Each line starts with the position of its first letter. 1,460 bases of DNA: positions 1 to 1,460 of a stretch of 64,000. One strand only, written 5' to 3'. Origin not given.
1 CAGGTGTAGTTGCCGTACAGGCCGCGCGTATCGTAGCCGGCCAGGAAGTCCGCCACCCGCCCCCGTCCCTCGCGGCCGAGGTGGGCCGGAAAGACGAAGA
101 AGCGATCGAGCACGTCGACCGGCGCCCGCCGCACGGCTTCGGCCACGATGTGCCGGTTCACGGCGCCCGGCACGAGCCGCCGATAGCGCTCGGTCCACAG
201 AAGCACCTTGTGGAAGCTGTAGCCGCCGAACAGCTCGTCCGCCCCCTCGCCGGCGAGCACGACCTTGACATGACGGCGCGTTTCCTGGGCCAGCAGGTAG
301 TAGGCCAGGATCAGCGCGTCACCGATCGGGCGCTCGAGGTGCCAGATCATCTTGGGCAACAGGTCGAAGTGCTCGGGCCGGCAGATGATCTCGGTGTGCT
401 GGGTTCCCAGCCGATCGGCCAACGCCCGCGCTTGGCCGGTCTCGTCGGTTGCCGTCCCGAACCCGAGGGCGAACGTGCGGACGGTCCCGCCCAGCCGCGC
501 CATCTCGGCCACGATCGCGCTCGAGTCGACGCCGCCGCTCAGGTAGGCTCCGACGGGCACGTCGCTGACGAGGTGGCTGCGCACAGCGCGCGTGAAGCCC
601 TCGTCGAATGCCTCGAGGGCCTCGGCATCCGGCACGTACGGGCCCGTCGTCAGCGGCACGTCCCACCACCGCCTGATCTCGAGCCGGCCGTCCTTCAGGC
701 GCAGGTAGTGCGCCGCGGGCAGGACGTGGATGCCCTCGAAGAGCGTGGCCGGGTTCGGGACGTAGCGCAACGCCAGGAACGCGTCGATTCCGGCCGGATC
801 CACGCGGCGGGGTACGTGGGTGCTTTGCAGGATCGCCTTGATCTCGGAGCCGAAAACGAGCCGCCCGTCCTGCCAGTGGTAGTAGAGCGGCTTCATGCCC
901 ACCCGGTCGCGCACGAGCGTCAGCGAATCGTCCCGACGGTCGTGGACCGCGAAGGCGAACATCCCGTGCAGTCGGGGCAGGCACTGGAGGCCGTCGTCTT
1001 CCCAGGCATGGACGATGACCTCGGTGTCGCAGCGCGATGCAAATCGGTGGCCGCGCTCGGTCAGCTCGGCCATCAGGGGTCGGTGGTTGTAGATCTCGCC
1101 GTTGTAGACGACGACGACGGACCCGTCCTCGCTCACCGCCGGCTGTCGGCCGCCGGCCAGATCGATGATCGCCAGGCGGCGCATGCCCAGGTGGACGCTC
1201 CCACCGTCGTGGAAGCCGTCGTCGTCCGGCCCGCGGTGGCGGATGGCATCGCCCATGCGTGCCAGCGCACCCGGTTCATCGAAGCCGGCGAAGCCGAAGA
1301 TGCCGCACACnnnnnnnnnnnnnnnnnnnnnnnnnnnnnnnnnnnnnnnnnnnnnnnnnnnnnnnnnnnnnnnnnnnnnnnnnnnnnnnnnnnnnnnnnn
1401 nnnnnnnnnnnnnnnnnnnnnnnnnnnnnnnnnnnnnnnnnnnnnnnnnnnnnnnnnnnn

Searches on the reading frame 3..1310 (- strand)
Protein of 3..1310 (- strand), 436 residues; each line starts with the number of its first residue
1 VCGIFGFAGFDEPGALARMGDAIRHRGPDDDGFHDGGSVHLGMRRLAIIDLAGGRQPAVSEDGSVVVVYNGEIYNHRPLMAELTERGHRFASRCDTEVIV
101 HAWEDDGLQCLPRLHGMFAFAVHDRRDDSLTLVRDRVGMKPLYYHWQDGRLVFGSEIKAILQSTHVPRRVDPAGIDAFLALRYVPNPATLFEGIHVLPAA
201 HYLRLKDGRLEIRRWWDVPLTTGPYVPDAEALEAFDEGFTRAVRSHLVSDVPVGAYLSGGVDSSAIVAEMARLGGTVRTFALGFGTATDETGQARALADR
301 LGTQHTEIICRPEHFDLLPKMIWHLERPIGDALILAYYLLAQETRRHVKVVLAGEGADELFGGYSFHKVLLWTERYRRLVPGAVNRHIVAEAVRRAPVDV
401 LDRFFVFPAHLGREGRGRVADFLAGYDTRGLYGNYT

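Call 61: search_protein_families(library=pfam, proteins=[window:3-1310:-], max_evalue=0.00001)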
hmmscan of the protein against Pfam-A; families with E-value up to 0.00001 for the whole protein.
window:3-1310:- (436 aa): 3 families
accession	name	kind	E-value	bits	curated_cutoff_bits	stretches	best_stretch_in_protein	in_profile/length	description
PF00733.27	Asn_synthase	-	4.3e-50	171.8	21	1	235-392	2-153/354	Asparagine synthase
PF13537.11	GATase_7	-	3.3e-45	153.5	25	1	44-162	2-123/123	Glutamine amidotransferase domain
PF13522.11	GATase_6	-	4.6e-38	130.6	27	1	28-156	1-130/130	Glutamine amidotransferase domain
